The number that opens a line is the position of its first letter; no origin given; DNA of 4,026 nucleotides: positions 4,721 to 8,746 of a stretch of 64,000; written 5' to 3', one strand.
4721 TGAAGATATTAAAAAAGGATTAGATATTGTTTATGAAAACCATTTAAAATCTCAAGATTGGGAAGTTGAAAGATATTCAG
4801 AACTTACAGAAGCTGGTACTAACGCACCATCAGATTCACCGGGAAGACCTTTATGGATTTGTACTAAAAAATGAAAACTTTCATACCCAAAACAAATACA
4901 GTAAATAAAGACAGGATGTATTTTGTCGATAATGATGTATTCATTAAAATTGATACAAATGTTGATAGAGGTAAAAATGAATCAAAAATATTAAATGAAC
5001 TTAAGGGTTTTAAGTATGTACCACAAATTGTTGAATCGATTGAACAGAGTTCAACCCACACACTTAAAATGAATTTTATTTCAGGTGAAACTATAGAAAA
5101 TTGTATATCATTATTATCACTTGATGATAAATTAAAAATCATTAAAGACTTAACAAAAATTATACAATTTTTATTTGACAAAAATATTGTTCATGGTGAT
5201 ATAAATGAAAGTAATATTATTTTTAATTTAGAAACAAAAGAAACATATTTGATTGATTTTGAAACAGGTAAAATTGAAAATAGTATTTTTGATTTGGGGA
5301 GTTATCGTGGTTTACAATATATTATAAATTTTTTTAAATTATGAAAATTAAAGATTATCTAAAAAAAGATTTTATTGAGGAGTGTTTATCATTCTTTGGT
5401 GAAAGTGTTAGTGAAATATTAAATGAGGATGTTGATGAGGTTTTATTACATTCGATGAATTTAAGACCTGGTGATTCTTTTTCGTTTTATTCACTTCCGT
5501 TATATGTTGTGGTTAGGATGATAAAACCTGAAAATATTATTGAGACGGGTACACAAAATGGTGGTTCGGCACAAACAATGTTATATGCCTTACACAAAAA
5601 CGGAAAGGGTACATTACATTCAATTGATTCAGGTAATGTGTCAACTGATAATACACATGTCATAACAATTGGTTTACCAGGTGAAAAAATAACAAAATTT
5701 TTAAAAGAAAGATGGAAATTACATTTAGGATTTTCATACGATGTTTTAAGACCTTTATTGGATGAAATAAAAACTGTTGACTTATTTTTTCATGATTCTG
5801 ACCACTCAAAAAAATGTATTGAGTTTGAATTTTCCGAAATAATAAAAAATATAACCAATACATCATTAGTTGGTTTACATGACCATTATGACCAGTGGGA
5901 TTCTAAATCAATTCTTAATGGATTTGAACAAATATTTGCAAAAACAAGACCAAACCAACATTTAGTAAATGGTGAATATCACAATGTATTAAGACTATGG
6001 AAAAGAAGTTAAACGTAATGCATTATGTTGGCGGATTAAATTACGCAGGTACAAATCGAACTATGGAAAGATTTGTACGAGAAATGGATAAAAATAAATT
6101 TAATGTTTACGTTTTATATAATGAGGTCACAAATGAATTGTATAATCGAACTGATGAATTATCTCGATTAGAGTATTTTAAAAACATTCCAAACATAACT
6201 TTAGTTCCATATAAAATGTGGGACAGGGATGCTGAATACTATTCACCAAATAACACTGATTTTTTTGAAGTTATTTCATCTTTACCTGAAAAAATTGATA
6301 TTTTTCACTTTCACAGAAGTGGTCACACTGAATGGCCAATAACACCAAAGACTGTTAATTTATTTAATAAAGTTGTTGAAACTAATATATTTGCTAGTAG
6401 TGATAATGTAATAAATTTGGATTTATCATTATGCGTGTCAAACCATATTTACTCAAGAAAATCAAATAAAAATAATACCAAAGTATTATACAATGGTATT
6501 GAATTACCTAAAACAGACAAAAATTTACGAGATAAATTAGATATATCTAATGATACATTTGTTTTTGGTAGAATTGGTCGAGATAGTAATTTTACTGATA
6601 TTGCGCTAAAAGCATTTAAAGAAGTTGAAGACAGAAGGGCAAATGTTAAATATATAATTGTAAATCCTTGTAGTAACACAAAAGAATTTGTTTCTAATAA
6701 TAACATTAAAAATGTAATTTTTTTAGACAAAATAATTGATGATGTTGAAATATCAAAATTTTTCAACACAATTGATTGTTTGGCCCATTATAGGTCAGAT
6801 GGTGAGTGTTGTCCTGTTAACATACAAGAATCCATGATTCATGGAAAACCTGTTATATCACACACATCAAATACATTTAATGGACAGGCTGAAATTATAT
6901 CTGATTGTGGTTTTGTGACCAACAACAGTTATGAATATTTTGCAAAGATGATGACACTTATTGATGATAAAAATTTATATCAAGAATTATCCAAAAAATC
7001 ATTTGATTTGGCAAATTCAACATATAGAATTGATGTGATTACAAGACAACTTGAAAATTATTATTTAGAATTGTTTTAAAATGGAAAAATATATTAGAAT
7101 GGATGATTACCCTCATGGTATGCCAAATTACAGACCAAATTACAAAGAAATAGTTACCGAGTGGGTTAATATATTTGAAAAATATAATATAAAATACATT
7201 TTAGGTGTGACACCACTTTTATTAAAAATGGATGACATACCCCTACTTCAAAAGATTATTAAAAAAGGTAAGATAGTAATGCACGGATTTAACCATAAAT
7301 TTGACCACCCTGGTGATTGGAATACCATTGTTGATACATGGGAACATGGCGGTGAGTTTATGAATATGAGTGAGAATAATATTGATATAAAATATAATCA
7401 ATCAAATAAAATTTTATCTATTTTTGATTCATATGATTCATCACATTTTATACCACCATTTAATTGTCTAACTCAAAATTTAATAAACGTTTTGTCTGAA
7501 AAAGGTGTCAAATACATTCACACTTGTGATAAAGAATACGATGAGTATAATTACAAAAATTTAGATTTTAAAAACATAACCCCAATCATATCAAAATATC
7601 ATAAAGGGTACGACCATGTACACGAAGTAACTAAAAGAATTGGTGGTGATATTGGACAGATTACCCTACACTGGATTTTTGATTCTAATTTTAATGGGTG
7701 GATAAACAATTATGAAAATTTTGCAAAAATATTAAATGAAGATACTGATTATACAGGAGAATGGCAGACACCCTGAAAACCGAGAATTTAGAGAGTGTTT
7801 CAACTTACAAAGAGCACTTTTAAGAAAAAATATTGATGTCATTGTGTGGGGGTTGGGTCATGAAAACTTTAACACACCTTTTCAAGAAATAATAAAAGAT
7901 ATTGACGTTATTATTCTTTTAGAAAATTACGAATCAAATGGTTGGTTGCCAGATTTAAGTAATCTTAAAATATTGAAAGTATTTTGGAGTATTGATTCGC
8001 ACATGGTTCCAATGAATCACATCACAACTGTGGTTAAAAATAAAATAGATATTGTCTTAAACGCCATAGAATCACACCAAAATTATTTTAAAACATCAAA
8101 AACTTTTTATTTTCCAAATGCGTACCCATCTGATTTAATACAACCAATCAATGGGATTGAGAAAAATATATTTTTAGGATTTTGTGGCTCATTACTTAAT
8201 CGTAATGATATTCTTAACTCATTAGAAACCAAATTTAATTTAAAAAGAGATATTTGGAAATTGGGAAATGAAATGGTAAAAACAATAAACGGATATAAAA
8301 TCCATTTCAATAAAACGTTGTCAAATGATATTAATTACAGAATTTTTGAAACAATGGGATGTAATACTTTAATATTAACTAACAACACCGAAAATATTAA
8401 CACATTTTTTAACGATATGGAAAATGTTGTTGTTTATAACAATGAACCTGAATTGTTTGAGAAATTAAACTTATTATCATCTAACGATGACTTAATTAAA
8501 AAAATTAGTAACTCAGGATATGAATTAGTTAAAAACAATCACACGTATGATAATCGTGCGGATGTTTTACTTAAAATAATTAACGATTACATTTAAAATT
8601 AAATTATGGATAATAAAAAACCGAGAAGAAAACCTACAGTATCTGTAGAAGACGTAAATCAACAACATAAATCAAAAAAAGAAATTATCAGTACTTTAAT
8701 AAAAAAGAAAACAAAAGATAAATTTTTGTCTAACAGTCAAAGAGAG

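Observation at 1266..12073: About 10 kb sugar-modification cluster (at least five glycosyltransferases, two or three SAM methyltransferases, a kinase-fold protein) flanked by dUTPase/HAD phosphatase and PhoH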

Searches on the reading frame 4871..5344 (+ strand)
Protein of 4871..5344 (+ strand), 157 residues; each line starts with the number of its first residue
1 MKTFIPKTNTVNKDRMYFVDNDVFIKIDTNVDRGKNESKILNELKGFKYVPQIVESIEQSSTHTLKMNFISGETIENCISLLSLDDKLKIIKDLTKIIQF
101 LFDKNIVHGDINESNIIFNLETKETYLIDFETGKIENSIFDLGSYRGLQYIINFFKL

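Call 3: search_protein_families(library=pfam, proteins=[window:4871-5344:+], max_evalue=0.01)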
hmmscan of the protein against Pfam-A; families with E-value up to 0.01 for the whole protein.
window:4871-5344:+ (157 aa): 12 families
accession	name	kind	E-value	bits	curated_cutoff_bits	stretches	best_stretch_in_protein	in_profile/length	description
PF00069.31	Pkinase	-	5.6e-10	39.5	31.7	1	33-134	44-146/263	Protein kinase domain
PF01163.29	RIO1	-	4.3e-07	30.2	22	1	35-130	56-148/187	RIO domain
PF03109.22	ABC1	-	5e-07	29.6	22.9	1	35-130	115-211/244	ABC1 atypical kinase-like domain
PF01633.27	Choline_kinase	-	7.8e-06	25.9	29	1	68-145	128-203/300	Choline/ethanolamine kinase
PF19974.5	TCAD9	-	9.3e-06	25.5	40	1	101-141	294-333/429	Ternary complex associated domain 9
PF01636.29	APH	-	4.5e-05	23.8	23.2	1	102-144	166-208/239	Phosphotransferase enzyme family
PF07914.17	DUF1679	-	8.7e-05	22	24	1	56-143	217-311/414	Uncharacterized oxidoreductase dhs-27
PF06293.20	Kdo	-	0.0001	22.3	21.3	1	36-134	60-170/207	Lipopolysaccharide kinase (Kdo/WaaP) family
PF17667.7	Pkinase_fungal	-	0.00025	20.3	24.1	1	88-133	289-339/387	Fungal protein kinase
PF07714.23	PK_Tyr_Ser-Thr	-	0.0005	19.9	23.1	1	35-119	43-136/258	Protein tyrosine and serine/threonine kinase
PF02958.26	EcKL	-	0.00062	19.6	22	1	106-142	217-257/294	Ecdysteroid kinase-like family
PF22303.2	OspG_kinase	-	0.00076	20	27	1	31-131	35-128/152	Protein kinase OspG, kinase domain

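Call 7: search_protein_families(library=phrogs, proteins=[window:4871-5344:+], max_evalue=0.001)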
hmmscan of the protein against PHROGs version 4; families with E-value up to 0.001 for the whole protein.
window:4871-5344:+ (157 aa): 2 families
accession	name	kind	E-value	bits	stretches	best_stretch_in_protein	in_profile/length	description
phrog_2361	-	other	4.2e-08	33.5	1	27-130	51-154/415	serine-threonine kinase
phrog_3297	-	other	9.6e-05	23.3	1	75-142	53-123/160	kinase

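Call 36: search_protein_families(library=ncbifam, proteins=[window:4871-5344:+], max_evalue=0.01)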
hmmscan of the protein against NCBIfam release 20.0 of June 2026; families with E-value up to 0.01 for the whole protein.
window:4871-5344:+ (157 aa): 17 families
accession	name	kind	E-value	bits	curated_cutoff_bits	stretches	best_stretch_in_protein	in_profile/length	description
TIGR03724.2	arch_bud32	equivalog_domain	2.1e-13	50.2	125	1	30-142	36-140/193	KEOPS complex kinase/ATPase Bud32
NF038151.1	lanthi_synth_III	equivalog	8.1e-13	47.6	575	1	30-134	266-384/833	class III lanthionine synthetase LanKC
NF007174.0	PRK09605.1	equivalog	9.8e-13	47.4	447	1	30-141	379-481/535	bifunctional N(6)-L-threonylcarbamoyladenine synthase/serine/threonine protein kinase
NF011464.0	PRK14879.1-7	equivalog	1.3e-12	47.9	246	1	26-139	45-155/221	Kae1-associated kinase Bud32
NF011460.0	PRK14879.1-1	equivalog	5.5e-10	38.8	199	1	23-142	47-166/232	Kae1-associated kinase Bud32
NF011461.0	PRK14879.1-2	equivalog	3.8e-09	36.6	372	1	31-132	47-145/225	Kae1-associated kinase Bud32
NF047741.1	antiphage_MADS6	equivalog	1e-08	34.2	460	1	35-137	243-350/612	methylation-associated defense system protein kinase MAD6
NF011462.0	PRK14879.1-3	equivalog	8.1e-08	32.2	174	1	31-139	38-134/192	Kae1-associated kinase Bud32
NF038150.1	lanthi_synth_IV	equivalog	9.6e-08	30.8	650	1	32-135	237-347/851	class IV lanthionine synthetase LanL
NF011463.0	PRK14879.1-4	equivalog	1.2e-07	31.4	188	1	27-139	58-166/237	Kae1-associated kinase Bud32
NF002475.0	PRK01723.1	equivalog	2.4e-06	26.8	142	1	64-137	119-194/241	3-deoxy-D-manno-octulosonic acid kinase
NF033068.1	APH_3p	equivalog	3.7e-05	23.4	205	0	21-96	35-112/255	APH(3') family aminoglycoside O-phosphotransferase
NF033483.0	PknB_PASTA_kin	equivalog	0.00039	19.6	450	1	33-119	53-141/563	Stk1 family PASTA domain-containing Ser/Thr kinase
NF043056.1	T4SS_LegK1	equivalog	0.00083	18.1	550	1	73-130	176-236/516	Dot/Icm T4SS effector kinase LegK1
NF041316.1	NleH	equivalog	0.0015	18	450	1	60-145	204-289/304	type III secretion system effector kinase NleH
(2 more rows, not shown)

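Call 62: search_solved_structures(query=window:4871-5344:+, max_evalue=0.01)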
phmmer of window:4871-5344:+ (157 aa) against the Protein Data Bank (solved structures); distinct sequences matched with E-value up to 0.01: 25.
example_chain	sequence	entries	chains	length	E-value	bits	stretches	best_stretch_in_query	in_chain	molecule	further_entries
8unk_B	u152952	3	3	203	4.3e-05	27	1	27-138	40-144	Probable bifunctional tRNA threonylcarbamoyladenosine biosynthesis protein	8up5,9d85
6qy8_A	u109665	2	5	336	0.00028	24.4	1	32-132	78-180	Casein kinase II subunit alpha'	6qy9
6l20_A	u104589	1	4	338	0.00028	24.3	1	32-132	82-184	Casein kinase II subunit alpha'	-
3e3b_X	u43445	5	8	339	0.00028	24.3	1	32-132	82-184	Casein kinase II subunit alpha'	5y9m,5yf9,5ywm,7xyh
3ofm_A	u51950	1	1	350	0.0003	24.3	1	32-132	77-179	Casein kinase II subunit alpha'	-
2vwb_A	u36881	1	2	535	0.00031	24.2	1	27-138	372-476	PUTATIVE O-SIALOGLYCOPROTEIN ENDOPEPTIDASE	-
3en9_A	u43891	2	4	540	0.00031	24.2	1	27-138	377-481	O-sialoglycoprotein endopeptidase/protein kinase | Putative O-sialoglycoprotein endopeptidase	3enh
5ooi_A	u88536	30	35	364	0.00032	24.1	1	32-132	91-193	Casein kinase II subunit alpha'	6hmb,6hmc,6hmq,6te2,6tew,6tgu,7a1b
5m4u_A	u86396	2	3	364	0.00032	24.1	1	32-132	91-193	Casein kinase II subunit alpha'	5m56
6hmd_A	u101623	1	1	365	0.00033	24.1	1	32-132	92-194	Casein kinase II subunit alpha'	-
9ihg_A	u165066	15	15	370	0.00033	24.1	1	32-132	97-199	Casein kinase II subunit alpha'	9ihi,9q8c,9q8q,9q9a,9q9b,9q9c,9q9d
9av6_A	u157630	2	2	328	0.00038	23.9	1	35-132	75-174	non-specific serine/threonine protein kinase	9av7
2y7j_A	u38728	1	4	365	0.00042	23.8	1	34-119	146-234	PHOSPHORYLASE B KINASE GAMMA CATALYTIC CHAIN, TESTIS/LIVER ISOFORM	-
9hk5_A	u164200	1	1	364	0.00084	22.8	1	32-132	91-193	Casein kinase II subunit alpha'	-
9wj0_A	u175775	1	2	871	0.001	22.5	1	83-138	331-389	Protein kinase domain-containing protein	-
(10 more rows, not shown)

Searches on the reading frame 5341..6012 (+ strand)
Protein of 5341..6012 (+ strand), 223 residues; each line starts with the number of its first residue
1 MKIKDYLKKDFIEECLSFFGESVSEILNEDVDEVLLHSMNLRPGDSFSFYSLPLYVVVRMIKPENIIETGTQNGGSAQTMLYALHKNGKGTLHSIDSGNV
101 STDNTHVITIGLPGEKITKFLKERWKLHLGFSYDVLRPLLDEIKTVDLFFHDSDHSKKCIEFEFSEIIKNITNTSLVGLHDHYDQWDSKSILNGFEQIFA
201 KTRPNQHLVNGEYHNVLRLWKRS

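Call 3: search_protein_families(library=pfam, proteins=[window:5341-6012:+], max_evalue=0.01)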
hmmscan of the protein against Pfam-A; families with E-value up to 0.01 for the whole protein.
window:5341-6012:+ (223 aa): 1 family
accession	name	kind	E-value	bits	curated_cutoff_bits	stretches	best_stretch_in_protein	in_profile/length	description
PF13578.12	Methyltransf_24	-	4.1e-13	50.6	26.3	1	67-181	1-104/105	Methyltransferase domain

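Call 7: search_protein_families(library=phrogs, proteins=[window:5341-6012:+], max_evalue=0.001)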
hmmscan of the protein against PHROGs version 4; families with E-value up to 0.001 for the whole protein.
window:5341-6012:+ (223 aa): 0 families

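Call 36: search_protein_families(library=ncbifam, proteins=[window:5341-6012:+], max_evalue=0.01)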
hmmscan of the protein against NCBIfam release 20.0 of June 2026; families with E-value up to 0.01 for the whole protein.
window:5341-6012:+ (223 aa): 0 families

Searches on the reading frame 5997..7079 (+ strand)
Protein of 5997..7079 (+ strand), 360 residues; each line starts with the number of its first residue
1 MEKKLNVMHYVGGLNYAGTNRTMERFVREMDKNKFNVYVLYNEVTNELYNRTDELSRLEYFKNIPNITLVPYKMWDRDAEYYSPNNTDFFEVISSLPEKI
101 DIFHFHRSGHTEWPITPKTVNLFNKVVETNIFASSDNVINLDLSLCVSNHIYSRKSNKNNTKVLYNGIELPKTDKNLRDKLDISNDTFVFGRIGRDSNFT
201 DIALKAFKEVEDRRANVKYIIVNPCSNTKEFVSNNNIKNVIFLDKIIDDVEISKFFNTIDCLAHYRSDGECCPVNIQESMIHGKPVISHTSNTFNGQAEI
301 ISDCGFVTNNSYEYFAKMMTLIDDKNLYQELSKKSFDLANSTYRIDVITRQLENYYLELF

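Call 3: search_protein_families(library=pfam, proteins=[window:5997-7079:+], max_evalue=0.01)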
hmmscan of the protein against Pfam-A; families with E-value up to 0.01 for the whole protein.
window:5997-7079:+ (360 aa): 2 families
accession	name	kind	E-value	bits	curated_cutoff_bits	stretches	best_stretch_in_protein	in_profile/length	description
PF00534.26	Glycos_transf_1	-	1.5e-08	34.8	26.4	1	187-334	15-168/172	Glycosyl transferases group 1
PF13692.12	Glyco_trans_1_4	-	1.7e-08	35.2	27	1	190-324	7-142/142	Glycosyl transferases group 1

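Call 7: search_protein_families(library=phrogs, proteins=[window:5997-7079:+], max_evalue=0.001)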
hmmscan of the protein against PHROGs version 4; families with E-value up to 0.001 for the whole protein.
window:5997-7079:+ (360 aa): 0 families

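Call 36: search_protein_families(library=ncbifam, proteins=[window:5997-7079:+], max_evalue=0.01)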
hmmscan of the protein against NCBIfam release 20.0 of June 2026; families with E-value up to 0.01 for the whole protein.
window:5997-7079:+ (360 aa): 7 families
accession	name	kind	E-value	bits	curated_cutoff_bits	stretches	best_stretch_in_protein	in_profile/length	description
TIGR04157.1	glyco_rSAM_CFB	subfamily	6.9e-09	35.2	400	1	128-356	163-389/406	TIGR04157 family glycosyltransferase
TIGR03999.1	thiol_BshA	equivalog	1.2e-06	27.7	273.7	1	126-359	137-373/375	N-acetyl-alpha-D-glucosaminyl L-malate synthase BshA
NF041010.1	glycosy_Agl16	equivalog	2.7e-06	26.5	575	1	157-359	154-351/352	glycosylation protein Agl16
NF038298.1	EPS_HpsO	equivalog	4.7e-06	25.6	575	1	169-359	183-387/388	hormogonium polysaccharide biosynthesis glycosyltransferase HpsO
TIGR04063.1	stp3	hypoth_equivalog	2.5e-05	23.3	442.05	1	125-337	148-373/397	TIGR04063 family PEP-CTERM/XrtA system glycosyltransferase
NF053787.1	GlcN_PG_synth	equivalog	4.1e-05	22.6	480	1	172-358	182-358/361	N-acetylglucosaminyl phosphatidylglycerol synthase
NF038295.1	EPS_HpsP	equivalog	0.0022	17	550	1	160-359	177-387/388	hormogonium polysaccharide biosynthesis glycosyltransferase HpsP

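Call 40: find_homologous_proteins(query=window:5997-7079:+, max_evalue=0.00001)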
Query window:5997-7079:+ (360 aa): 65 proteins with E <= 0.00001 among 1359 candidates.
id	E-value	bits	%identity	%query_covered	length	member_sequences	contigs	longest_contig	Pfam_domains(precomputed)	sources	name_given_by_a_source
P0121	4.1e-216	735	90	100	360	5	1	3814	PF00534.27,PF13692.13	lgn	-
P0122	2.8e-191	653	85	94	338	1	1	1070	PF00534.27,PF13692.13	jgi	jgi:glycosyltransferase involved in cell wall biosynthesis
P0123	7.7e-191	652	79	100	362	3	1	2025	PF00534.27,PF13692.13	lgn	-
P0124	7.3e-188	642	78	100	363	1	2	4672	PF00534.27,PF13692.13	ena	-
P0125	1.6e-69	253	46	83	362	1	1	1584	PF00534.27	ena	-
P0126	2.3e-59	219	34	99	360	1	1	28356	PF00534.27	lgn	-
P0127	1.7e-58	217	34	98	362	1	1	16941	PF00534.27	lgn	-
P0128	2.4e-58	216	38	99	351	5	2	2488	PF00534.27,PF13692.13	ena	-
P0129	8.7e-58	214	38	99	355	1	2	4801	PF00534.27,PF13692.13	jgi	-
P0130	7.1e-57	211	35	99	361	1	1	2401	-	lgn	-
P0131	8.7e-57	211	37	98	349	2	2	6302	PF00534.27,PF13692.13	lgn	-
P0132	2.4e-56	210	36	100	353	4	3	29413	-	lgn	-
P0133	5.0e-56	208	36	98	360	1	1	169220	PF00534.27,PF13692.13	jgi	jgi:glycosyltransferase involved in cell wall biosynthesis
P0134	1.1e-55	207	38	99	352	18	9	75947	PF00534.27,PF13692.13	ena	-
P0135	1.2e-55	207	40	79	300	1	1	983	PF00534.27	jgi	jgi:glycosyltransferase involved in cell wall biosynthesis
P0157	1.7e-46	177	34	95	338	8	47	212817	PF00534.27,PF13439.13,PF13692.13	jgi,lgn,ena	jgi:glycosyltransferase involved in cell wall biosynthesis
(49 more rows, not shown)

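Call 41: find_encoding_contigs(protein=P0157, flank=10000, max_places=2)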
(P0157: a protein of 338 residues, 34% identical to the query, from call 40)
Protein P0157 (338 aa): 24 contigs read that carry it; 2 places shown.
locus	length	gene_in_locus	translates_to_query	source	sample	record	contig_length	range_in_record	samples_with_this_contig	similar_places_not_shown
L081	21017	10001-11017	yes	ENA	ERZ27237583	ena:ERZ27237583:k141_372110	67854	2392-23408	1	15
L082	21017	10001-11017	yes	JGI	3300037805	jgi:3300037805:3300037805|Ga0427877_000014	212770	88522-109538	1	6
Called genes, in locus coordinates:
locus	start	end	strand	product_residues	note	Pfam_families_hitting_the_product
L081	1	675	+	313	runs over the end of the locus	PF01522:Polysacc_deac_1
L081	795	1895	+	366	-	PF05175:MTS, PF01170:UPF0020 (weak), PF06325:PrmA (weak)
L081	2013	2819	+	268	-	PF01522:Polysacc_deac_1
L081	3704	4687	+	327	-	PF18483:Lectin_L-type_dom, PF00139:Lectin_legB, PF07589:PEP_exosort_dom (weak)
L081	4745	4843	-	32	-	-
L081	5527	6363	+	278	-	PF01061:ABC2_membrane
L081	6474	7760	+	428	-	PF00005:ABC_tran, PF14524:Wzt_C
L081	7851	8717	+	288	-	PF02353:CMAS (weak), PF13489:Methyltransf_23, PF13847:Methyltransf_31, PF08241:Methyltransf_11, PF08242:Methyltransf_12, PF13649:Methyltransf_25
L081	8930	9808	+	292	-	PF00535:Glycos_transf_2, PF10111:Glyco_tranf_2_2, PF13641:Glyco_tranf_2_3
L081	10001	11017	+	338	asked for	PF13439:Glyco_transf_4 (faint), PF13692:Glyco_trans_1_4, PF00534:Glycos_transf_1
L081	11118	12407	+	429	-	PF00534:Glycos_transf_1, PF13692:Glyco_trans_1_4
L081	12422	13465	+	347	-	PF05050:Methyltransf_21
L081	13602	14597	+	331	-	PF01073:3Beta_HSD, PF01370:Epimerase, PF02719:Polysacc_synt_2, PF04321:RmlD_sub_bind, PF05368:NmrA (weak), PF07993:NAD_binding_4 (faint), PF13460:NAD_binding_10, PF16363:GDP_Man_Dehyd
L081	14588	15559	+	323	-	PF00535:Glycos_transf_2, PF13641:Glyco_tranf_2_3, PF13632:Glyco_trans_2_3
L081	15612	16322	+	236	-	PF01209:Ubie_methyltran, PF13489:Methyltransf_23, PF05219:DREV, PF07021:MetW, PF13847:Methyltransf_31, PF08241:Methyltransf_11, PF08242:Methyltransf_12, PF13649:Methyltransf_25, +2 more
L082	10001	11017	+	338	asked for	PF13439:Glyco_transf_4 (faint), PF13692:Glyco_trans_1_4, PF00534:Glycos_transf_1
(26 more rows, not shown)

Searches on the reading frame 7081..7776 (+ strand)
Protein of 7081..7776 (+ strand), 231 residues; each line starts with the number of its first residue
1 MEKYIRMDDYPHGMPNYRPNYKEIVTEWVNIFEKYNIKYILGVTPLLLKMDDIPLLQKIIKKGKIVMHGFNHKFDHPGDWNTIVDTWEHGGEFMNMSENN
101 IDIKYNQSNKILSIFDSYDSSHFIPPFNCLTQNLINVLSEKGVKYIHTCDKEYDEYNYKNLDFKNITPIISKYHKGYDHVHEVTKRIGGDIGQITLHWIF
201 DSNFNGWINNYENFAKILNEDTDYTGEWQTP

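Call 3: search_protein_families(library=pfam, proteins=[window:7081-7776:+], max_evalue=0.01)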
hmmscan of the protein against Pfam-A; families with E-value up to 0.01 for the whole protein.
window:7081-7776:+ (231 aa): 1 family
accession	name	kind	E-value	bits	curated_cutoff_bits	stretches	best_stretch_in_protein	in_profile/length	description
PF10096.14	DUF2334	-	1.3e-07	31.9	26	1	4-170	3-170/203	Uncharacterized protein conserved in bacteria (DUF2334)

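Call 7: search_protein_families(library=phrogs, proteins=[window:7081-7776:+], max_evalue=0.001)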
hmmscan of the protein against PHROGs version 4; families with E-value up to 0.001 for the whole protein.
window:7081-7776:+ (231 aa): 0 families

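Call 36: search_protein_families(library=ncbifam, proteins=[window:7081-7776:+], max_evalue=0.01)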
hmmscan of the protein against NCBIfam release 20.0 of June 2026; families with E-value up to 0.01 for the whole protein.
window:7081-7776:+ (231 aa): 0 families

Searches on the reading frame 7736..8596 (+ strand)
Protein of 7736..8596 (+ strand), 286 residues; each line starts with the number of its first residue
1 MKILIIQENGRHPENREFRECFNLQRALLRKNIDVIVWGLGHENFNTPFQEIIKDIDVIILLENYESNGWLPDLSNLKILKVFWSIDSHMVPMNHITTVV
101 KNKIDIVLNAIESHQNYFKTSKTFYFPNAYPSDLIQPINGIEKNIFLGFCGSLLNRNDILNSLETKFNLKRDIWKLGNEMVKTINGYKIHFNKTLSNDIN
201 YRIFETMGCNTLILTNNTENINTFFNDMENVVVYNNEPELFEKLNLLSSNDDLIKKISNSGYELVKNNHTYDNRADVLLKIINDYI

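Call 4: search_protein_families(library=pfam, proteins=[window:7736-8596:+], max_evalue=0.01)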
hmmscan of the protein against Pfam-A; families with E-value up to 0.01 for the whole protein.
window:7736-8596:+ (286 aa): 1 family
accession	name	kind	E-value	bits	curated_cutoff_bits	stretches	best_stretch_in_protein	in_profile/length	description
PF13524.12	Glyco_trans_1_2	-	3.8e-22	79.2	25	1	177-279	37-143/144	Glycosyl transferase-like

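Call 7: search_protein_families(library=phrogs, proteins=[window:7736-8596:+], max_evalue=0.001)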
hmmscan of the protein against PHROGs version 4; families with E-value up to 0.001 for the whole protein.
window:7736-8596:+ (286 aa): 0 families

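Call 36: search_protein_families(library=ncbifam, proteins=[window:7736-8596:+], max_evalue=0.01)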
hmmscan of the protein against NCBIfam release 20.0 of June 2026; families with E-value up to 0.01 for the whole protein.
window:7736-8596:+ (286 aa): 2 families
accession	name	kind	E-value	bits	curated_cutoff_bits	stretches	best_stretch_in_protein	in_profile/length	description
NF038298.1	EPS_HpsO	equivalog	8.2e-05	21.5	575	1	201-276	303-378/388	hormogonium polysaccharide biosynthesis glycosyltransferase HpsO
NF038229.1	Glyco4_Geo_Pelo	equivalog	0.0027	16.8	400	1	188-283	239-334/338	GPMC system family 4 glycosyltransferase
